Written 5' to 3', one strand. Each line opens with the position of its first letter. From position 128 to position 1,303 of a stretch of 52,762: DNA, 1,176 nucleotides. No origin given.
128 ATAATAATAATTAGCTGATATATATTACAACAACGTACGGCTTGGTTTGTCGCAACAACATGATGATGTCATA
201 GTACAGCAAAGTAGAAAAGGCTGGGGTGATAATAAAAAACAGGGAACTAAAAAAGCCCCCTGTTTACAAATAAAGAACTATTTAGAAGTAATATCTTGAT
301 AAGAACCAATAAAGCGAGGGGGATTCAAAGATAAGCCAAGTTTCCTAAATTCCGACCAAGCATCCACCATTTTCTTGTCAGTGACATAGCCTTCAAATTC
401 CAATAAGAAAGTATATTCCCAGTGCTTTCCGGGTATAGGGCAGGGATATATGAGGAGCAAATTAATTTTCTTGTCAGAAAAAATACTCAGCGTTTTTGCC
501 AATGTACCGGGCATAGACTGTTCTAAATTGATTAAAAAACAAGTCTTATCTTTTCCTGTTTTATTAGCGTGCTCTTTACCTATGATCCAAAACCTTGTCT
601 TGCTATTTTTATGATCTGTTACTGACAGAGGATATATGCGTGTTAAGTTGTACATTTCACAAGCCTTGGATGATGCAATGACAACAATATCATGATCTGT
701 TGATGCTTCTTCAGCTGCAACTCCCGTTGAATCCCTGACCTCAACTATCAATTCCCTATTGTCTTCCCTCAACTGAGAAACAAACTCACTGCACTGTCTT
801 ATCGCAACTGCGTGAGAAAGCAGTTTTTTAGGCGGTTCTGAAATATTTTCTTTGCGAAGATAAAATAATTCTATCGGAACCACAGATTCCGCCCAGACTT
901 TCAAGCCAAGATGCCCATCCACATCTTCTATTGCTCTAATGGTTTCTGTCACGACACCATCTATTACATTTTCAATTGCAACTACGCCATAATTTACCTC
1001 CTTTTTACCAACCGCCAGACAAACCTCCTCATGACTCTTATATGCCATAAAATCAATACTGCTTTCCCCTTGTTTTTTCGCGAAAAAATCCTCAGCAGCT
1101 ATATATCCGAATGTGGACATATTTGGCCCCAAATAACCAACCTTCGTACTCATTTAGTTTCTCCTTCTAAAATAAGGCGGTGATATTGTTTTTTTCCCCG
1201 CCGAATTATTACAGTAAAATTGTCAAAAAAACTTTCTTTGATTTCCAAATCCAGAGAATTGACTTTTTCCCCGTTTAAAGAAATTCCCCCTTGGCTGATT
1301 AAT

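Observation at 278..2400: tyrS translationally coupled to a prephenate dehydratase lacking the ESRP feedback motif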

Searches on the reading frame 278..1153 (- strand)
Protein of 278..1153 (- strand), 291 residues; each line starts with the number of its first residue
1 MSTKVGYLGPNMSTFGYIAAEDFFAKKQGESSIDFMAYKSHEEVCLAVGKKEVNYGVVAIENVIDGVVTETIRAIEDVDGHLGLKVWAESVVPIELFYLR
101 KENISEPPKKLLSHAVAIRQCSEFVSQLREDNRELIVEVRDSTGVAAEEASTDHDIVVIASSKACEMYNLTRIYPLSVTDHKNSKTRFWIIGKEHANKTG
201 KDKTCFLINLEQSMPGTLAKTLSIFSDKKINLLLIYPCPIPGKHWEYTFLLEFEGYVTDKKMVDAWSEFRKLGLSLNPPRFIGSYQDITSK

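Call 3: search_protein_families(library=pfam, proteins=[window:278-1153:-], max_evalue=0.01)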
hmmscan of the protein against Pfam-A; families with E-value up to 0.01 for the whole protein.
window:278-1153:- (291 aa): 2 families
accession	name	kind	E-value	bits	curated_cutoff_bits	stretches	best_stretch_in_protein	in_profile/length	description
PF00800.23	PDT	-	1.8e-33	116.3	25.2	1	5-195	1-180/181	Prephenate dehydratase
PF01842.31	ACT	-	0.0009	19.4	27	0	213-261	9-56/66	ACT domain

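Call 4: search_protein_families(library=ncbifam, proteins=[window:278-1153:-], max_evalue=0.01)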
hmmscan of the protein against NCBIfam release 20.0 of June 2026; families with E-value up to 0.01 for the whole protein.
window:278-1153:- (291 aa): 5 families
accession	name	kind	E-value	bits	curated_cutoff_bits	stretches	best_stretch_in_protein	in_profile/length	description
NF008865.0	PRK11898.1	equivalog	1.3e-48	165.6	219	1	3-286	2-277/284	prephenate dehydratase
NF008866.0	PRK11899.1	equivalog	1.6e-21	76.9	359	1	25-285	21-273/283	prephenate dehydratase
NF007910.0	PRK10622.1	equivalog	1.8e-18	66.7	577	1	2-276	103-369/386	bifunctional chorismate mutase/prephenate dehydratase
TIGR01268.1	Phe4hydrox_tetr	equivalog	0.0046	15.8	704.8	1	199-270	12-81/436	phenylalanine 4-monooxygenase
NF033707.1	T9SS_sortase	equivalog_domain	0.0049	14.5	420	1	128-189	896-957/1095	type IX secretion system sortase PorU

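Call 6: find_homologous_proteins(query=window:278-1153:-, max_evalue=0.00001)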
Query window:278-1153:- (291 aa): 192 proteins with E <= 0.00001 among 2117 candidates; the best 120 are listed.
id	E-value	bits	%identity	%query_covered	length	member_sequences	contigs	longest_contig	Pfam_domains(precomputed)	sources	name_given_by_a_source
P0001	1.9e-192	656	100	100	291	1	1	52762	PF00800.24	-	-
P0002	7.5e-164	562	84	100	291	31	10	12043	PF00800.24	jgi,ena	-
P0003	2.3e-162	557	84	100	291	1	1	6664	PF00800.24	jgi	-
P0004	3.0e-159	547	82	100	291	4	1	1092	PF00800.24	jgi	-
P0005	1.0e-154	532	79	100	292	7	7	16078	PF00800.24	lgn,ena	-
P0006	2.2e-151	521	78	100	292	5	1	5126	PF00800.24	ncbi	-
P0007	1.7e-140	486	75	100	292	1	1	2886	PF00800.24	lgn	-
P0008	2.0e-137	475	72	100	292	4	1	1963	PF00800.24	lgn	-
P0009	6.6e-136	470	72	98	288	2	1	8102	PF00800.24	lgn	-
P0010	1.8e-130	453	69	100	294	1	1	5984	PF00800.24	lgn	-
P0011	2.4e-129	449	67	100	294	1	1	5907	PF00800.24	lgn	-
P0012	8.2e-128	444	67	99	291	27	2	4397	PF00800.24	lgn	-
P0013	1.4e-126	440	68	99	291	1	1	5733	PF00800.24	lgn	-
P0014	6.4e-97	343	56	97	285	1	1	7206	PF00800.24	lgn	-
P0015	1.3e-96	342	54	100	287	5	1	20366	PF00800.24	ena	-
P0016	1.4e-94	335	57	99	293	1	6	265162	PF00800.24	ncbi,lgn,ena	ncbi:MAG: prephenate dehydratase domain-containing protein [Patescibacteria group bacterium]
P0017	2.5e-94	334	54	100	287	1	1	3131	PF00800.24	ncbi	-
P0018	3.5e-94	334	54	99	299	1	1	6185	PF00800.24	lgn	-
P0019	5.0e-94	333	54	99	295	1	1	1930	PF00800.24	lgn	-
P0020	1.0e-93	332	53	100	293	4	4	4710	PF00800.24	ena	-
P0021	1.1e-93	332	54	100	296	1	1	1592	PF00800.24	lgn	-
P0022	1.8e-93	331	55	98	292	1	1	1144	PF00800.24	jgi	jgi:chorismate mutase / prephenate dehydratase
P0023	2.1e-93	331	53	100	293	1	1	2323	PF00800.24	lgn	-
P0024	1.0e-92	329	54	99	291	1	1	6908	PF00800.24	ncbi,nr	ncbi:MAG: prephenate dehydratase domain-containing protein, partial [bacterium]|nr:prephenate dehydr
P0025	1.6e-92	328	54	100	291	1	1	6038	PF00800.24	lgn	-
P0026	2.1e-92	328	54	99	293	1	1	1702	PF00800.24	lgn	-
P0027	4.9e-92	327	56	99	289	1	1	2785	PF00800.24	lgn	-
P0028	7.5e-92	326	53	99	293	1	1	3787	PF00800.24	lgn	-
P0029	9.0e-92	326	54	99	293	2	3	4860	PF00800.24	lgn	-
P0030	1.6e-91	325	54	99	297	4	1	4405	PF00800.24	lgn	-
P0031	1.8e-91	325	53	98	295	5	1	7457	PF00800.24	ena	-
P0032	9.7e-91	322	54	98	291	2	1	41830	PF00800.24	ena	-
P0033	1.8e-90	321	54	99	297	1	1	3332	PF00800.24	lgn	-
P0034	3.1e-90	321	51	100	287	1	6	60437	PF00800.24,PF01842.32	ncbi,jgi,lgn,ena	-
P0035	3.4e-90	321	53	100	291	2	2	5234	PF00800.24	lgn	-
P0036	3.5e-90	320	54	99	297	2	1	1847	PF00800.24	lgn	-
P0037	5.5e-90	320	54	99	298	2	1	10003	PF00800.24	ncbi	-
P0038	9.0e-90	319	51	100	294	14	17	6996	PF00800.24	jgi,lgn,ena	-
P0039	1.3e-89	319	51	99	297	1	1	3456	PF00800.24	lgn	-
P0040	2.5e-89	318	52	99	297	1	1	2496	PF00800.24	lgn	-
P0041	3.9e-89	317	52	99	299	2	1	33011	PF00800.24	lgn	-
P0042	5.8e-89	316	53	99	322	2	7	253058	PF00800.24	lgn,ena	-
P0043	9.6e-89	316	53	99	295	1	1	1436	PF00800.24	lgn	-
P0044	1.5e-88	315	52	99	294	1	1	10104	PF00800.24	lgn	-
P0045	2.0e-88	315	54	98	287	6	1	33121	PF00800.24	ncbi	ncbi:MAG: prephenate dehydratase domain-containing protein [bacterium]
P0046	1.1e-87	312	51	99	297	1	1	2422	PF00800.24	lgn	-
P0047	2.4e-86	308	51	99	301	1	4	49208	PF00800.24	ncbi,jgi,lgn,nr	ncbi:hypothetical protein BK004_04580 [bacterium CG10_46_32]|nr:MAG: hypothetical protein BK004_0458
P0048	4.6e-86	307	51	99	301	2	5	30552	PF00800.24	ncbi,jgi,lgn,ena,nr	ncbi:MAG: hypothetical protein AUJ34_00080 [Parcubacteria group bacterium CG1_02_41_12]|nr:MAG: hypo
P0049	9.8e-86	306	52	99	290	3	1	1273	PF00800.24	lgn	-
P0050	1.3e-85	305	51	99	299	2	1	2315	PF00800.24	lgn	-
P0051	2.5e-85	305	52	98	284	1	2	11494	PF00800.24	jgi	-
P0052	7.9e-85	303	52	99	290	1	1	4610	PF00800.24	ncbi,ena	-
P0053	1.5e-84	302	49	99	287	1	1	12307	PF00800.24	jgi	jgi:chorismate mutase/prephenate dehydratase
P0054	2.4e-83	298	51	99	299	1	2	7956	PF00800.24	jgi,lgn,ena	jgi:chorismate mutase/prephenate dehydratase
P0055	8.2e-82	293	50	99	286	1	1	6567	PF00800.24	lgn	-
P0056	1.9e-81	292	58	82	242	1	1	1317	PF00800.24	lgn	-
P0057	1.4e-80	289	49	97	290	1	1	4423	PF00800.24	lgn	-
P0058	1.9e-80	289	47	100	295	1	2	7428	PF00800.24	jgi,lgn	jgi:chorismate mutase/prephenate dehydratase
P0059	2.0e-80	288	50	100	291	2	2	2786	PF00800.24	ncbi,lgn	-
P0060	4.0e-80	287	57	82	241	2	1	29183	PF00800.24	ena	-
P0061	9.4e-80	286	51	98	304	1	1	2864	PF00800.24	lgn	-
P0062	1.7e-79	285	49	99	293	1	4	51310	PF00800.24,PF01842.32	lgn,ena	-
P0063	5.5e-79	284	50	100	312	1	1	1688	PF00800.24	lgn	-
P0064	2.3e-78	282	47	99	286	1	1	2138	PF00800.24,PF01842.32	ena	-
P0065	3.8e-78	281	49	92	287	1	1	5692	PF00800.24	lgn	-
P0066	4.7e-78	281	48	99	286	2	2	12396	PF00800.24,PF01842.32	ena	-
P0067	5.6e-78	280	47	98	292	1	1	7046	PF00800.24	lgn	-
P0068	6.4e-78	280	48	100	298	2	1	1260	PF00800.24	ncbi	-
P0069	6.5e-78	280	49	99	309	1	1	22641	PF00800.24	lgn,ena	-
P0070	1.5e-77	279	51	91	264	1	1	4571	PF00800.24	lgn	-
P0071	7.5e-77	277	48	98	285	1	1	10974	PF00800.24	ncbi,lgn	ncbi:MAG: prephenate dehydratase domain-containing protein [Minisyncoccia bacterium]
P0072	8.1e-77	277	49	97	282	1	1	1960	PF00800.24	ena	-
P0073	4.4e-76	274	48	99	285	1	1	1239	PF00800.24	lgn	-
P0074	1.2e-75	273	46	100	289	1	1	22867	PF00800.24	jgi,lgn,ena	-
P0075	1.8e-75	272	48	100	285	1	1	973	PF00800.24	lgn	-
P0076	3.0e-75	271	48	99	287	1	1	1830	PF00800.24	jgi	-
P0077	3.4e-75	271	47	97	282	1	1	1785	PF00800.24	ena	-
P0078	5.0e-75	271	47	99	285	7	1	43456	PF00800.24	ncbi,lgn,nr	ncbi:MAG: prephenate dehydratase domain-containing protein [bacterium]|nr:prephenate dehydratase dom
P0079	8.8e-75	270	46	100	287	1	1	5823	PF00800.24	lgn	-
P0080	9.0e-74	267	45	99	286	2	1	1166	PF00800.24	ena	-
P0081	1.2e-73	266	48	99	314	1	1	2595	PF00800.24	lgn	-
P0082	1.2e-73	266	46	99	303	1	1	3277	PF00800.24,PF01842.32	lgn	-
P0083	1.9e-73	266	48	99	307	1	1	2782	PF00800.24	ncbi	-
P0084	2.6e-73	265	46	97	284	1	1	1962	PF00800.24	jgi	jgi:prephenate dehydratase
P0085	5.2e-73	264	44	99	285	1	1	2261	PF00800.24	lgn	-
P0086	6.6e-73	264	45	99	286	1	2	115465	PF00800.24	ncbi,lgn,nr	ncbi:MAG: prephenate dehydratase domain-containing protein [Candidatus Pacebacteria bacterium]|nr:pr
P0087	6.9e-73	264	46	99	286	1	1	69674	PF00800.24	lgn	-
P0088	7.6e-73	264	47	99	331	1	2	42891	PF00800.24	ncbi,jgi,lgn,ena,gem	-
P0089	9.3e-73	263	43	99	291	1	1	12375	PF00800.24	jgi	-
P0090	9.5e-73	263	45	99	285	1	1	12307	PF00800.24,PF01842.32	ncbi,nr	ncbi:MAG: hypothetical protein NUV98_04565 [Candidatus Roizmanbacteria bacterium]|nr:hypothetical pr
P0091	9.9e-73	263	48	99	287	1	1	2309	PF00800.24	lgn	-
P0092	1.5e-72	263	45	99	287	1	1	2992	PF00800.24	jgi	-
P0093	1.9e-72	262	46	99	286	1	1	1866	PF00800.24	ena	-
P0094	1.1e-71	260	45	99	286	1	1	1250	PF00800.24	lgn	-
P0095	1.3e-71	260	47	99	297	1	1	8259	PF00800.24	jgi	-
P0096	2.0e-71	259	45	98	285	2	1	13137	PF00800.24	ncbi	-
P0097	1.0e-70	257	45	100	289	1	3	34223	PF00800.24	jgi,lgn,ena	-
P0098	1.0e-70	257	45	99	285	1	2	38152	PF00800.24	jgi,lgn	-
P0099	1.1e-70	256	45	99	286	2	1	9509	PF00800.24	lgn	-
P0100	1.5e-70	256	43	98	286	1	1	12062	PF00800.24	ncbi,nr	ncbi:MAG: prephenate dehydratase domain-containing protein [bacterium]|nr:prephenate dehydratase dom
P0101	2.8e-70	255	46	100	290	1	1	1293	PF00800.24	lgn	-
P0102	3.5e-70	255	42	98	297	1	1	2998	PF00800.24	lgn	-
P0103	1.3e-69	253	47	88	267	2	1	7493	PF00800.24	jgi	jgi:chorismate mutase/prephenate dehydratase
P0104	2.7e-69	252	44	99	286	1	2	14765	PF00800.24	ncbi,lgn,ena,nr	ncbi:MAG: hypothetical protein EXS59_03015 [Candidatus Taylorbacteria bacterium]|nr:hypothetical pro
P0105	6.6e-69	251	44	99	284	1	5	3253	PF00800.24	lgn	-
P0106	1.4e-68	250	44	99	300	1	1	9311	PF00800.24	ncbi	-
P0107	7.0e-68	247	46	99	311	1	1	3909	PF00800.24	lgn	-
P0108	4.6e-67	245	43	98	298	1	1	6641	PF00800.24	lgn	-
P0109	2.3e-64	236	46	99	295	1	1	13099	PF00800.24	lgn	-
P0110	4.9e-61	225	43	99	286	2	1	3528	PF00800.24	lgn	-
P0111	1.5e-60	223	44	87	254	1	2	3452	PF00800.24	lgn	-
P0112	1.9e-60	223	43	99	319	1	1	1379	PF00800.24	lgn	-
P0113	3.8e-60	222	38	98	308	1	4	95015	PF00800.24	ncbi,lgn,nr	ncbi:hypothetical protein KKE19_01600 [Patescibacteria group bacterium]|nr:hypothetical protein [Pat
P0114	1.3e-58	217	42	97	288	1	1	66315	PF00800.24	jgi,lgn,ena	-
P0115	2.6e-56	209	50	76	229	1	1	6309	PF00800.24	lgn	-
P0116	1.2e-55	207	50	68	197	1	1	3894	PF00800.24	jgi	jgi:prephenate dehydratase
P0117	4.2e-53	199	42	91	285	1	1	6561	PF00800.24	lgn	-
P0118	1.0e-52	198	39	98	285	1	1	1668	PF00800.24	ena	-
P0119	6.8e-52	195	39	93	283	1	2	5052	PF00800.24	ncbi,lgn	-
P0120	1.6e-44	171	49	64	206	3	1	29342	PF00800.24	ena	-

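Call 7: search_solved_structures(query=window:278-1153:-, max_evalue=0.001, show_alignments=3)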
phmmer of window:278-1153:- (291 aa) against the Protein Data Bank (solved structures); distinct sequences matched with E-value up to 0.001: 6.
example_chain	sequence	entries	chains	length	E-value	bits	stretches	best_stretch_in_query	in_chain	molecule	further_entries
4lub_A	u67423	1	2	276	1.6e-17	67.2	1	3-274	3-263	Putative prephenate dehydratase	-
3mwb_A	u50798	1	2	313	2.1e-15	60.3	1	51-286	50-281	Prephenate dehydratase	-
2qmw_A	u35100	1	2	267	1.2e-13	54.6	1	5-264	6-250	Prephenate dehydratase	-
2qmx_A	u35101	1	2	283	1.5e-11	47.6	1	39-275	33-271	Prephenate dehydratase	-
3luy_A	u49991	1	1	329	2.9e-07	33.6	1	4-270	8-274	Probable chorismate mutase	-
6vh5_A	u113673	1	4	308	3.8e-06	29.9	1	44-271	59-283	Prephenate dehydratase:Amino acid-binding ACT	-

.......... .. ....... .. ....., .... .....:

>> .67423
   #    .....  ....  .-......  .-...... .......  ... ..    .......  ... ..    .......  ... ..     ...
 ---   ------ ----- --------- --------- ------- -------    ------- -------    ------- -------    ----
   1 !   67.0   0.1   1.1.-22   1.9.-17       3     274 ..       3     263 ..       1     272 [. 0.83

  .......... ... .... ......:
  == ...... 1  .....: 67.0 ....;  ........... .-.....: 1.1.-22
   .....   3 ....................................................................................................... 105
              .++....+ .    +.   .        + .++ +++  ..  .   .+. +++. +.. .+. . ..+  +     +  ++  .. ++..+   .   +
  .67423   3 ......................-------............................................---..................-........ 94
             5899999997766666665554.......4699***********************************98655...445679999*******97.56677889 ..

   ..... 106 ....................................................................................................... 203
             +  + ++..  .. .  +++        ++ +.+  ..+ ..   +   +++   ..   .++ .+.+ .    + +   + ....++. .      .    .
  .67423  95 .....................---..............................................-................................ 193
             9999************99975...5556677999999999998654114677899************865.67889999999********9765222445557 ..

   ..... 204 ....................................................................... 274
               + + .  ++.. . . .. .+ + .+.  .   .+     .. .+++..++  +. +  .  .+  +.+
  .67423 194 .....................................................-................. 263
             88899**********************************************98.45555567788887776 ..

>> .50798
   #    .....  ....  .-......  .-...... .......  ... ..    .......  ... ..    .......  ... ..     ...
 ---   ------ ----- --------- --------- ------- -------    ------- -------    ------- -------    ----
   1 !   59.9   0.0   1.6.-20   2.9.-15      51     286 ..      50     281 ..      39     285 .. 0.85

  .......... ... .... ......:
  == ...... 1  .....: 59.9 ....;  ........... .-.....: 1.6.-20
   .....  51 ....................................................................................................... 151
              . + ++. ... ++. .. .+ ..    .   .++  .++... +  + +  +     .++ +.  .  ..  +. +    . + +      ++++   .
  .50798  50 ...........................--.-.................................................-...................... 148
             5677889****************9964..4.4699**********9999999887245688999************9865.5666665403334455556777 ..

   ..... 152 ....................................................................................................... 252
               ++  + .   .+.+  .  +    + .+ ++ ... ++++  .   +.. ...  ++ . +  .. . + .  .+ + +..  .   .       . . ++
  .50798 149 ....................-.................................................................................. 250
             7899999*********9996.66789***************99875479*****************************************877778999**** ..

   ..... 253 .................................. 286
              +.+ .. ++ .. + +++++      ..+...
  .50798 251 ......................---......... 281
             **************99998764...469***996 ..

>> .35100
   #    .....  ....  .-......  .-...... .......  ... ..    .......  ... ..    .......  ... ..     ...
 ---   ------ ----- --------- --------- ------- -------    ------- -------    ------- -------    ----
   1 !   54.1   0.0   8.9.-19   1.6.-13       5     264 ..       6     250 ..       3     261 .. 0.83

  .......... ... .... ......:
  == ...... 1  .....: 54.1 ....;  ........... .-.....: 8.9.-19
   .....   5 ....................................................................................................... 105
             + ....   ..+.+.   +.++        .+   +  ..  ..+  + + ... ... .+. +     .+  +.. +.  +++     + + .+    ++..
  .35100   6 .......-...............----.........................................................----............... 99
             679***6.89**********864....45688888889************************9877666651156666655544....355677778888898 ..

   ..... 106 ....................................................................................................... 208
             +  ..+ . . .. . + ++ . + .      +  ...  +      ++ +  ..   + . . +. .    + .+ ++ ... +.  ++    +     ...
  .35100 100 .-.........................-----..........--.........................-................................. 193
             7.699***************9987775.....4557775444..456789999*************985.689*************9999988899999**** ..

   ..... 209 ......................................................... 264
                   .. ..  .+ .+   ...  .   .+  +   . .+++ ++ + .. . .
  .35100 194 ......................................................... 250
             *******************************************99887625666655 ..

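Call 9: find_encoding_contigs(protein=P0016, flank=6000, max_places=2)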
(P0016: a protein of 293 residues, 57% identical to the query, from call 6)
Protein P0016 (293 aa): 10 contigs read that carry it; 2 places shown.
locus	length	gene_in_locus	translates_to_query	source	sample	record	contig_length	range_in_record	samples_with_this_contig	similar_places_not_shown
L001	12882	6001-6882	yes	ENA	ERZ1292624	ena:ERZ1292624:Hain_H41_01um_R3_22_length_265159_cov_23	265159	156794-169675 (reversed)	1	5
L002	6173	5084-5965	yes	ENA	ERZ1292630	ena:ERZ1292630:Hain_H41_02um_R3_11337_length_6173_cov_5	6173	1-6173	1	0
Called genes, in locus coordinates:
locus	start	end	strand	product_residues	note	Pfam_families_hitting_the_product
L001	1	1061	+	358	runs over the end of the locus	PF00226:DnaJ, PF01556:DnaJ_C, PF00684:DnaJ_CXXCXGXG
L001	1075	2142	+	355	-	PF00155:Aminotran_1_2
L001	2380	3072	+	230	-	-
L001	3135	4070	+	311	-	PF01546:Peptidase_M20, PF07687:M20_dimer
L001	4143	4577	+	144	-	PF01451:LMWPc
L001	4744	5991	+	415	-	PF00579:tRNA-synt_1b, PF22421:SYY_C-terminal (weak)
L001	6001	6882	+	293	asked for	PF00800:PDT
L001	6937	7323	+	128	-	PF01556:DnaJ_C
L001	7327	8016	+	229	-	PF01553:Acyltransferase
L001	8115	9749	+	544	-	-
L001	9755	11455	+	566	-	PF16927:HisKA_7TM, PF00512:HisKA, PF02518:HATPase_c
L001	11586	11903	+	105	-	PF00829:Ribosomal_L21p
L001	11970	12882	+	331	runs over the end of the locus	PF03741:TerC, PF04332:DUF475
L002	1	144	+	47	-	?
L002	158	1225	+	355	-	PF00155:Aminotran_1_2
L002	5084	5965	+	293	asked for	PF00800:PDT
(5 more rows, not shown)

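Call 10: find_encoding_contigs(protein=P0086, flank=6000, max_places=2)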
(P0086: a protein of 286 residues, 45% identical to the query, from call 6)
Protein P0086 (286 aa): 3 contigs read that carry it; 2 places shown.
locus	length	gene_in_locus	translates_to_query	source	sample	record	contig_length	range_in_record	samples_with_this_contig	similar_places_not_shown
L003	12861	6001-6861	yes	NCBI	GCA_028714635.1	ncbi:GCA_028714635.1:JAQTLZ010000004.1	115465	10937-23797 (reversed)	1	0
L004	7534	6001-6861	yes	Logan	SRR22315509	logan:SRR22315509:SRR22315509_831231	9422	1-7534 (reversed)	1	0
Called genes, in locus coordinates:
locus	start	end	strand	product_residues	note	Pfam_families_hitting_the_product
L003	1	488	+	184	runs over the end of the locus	PF13238:AAA_18 (faint), PF13671:AAA_33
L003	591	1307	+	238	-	PF01966:HD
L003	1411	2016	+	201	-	-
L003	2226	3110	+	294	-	-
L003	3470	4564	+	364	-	PF00793:DAHP_synth_1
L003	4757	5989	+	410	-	PF00579:tRNA-synt_1b, PF22421:SYY_C-terminal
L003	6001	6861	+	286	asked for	PF00800:PDT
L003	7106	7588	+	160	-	PF01862:PvlArgDC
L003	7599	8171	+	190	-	-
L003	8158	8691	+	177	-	PF00856:SET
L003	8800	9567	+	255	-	-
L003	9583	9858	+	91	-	-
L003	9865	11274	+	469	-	PF01590:GAF (faint), PF13185:GAF_2 (weak), PF00512:HisKA, PF02518:HATPase_c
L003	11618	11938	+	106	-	-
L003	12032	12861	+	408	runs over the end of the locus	PF00291:PALP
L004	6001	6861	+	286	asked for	PF00800:PDT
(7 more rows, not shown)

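Call 11: find_encoding_contigs(protein=P0113, flank=6000, max_places=2)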
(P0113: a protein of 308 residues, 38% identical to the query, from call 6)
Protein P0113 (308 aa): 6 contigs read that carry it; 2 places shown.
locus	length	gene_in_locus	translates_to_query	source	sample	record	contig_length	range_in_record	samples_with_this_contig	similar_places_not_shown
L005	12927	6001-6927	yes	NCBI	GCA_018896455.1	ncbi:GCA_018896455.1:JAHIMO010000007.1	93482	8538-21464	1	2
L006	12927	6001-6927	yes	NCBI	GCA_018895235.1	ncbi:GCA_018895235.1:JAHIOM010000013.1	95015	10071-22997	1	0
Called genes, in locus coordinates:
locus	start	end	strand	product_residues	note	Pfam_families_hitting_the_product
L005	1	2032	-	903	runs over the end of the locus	PF02861:Clp_N, PF23569:NBD_SMAX1, PF00004:AAA, PF17871:AAA_lid_9, PF00004:AAA, PF07724:AAA_2, PF07728:AAA_5, PF10431:ClpB_D2-small, +5 more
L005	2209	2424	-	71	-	-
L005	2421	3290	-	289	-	PF02153:PDH_N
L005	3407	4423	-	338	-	PF18152:DAHP_snth_FXD, PF00793:DAHP_synth_1, PF03102:NeuB (weak)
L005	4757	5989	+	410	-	PF00579:tRNA-synt_1b, PF22421:SYY_C-terminal, PF01479:S4 (weak)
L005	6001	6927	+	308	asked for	PF00800:PDT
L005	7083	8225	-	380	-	PF00155:Aminotran_1_2, PF01041:DegT_DnrJ_EryC1 (weak)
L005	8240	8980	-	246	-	PF03446:NAD_binding_2 (weak), PF03807:F420_oxidored, PF02153:PDH_N, PF26213:TYRAAT1_C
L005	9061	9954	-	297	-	-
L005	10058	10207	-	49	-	-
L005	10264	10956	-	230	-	PF01177:Asp_Glu_race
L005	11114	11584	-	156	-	-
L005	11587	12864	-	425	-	PF00089:Trypsin, PF10459:Peptidase_S46 (faint), PF13365:Trypsin_2, PF13180:PDZ_2, PF00595:PDZ (weak), PF17820:PDZ_6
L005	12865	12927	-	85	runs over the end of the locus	PF01541:GIY-YIG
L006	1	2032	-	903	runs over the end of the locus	PF02861:Clp_N, PF23569:NBD_SMAX1, PF00004:AAA, PF17871:AAA_lid_9, PF00004:AAA, PF07724:AAA_2, PF07728:AAA_5, PF10431:ClpB_D2-small, +5 more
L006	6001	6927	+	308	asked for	PF00800:PDT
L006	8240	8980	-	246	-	PF03446:NAD_binding_2 (weak), PF03807:F420_oxidored, PF02153:PDH_N, PF26213:TYRAAT1_C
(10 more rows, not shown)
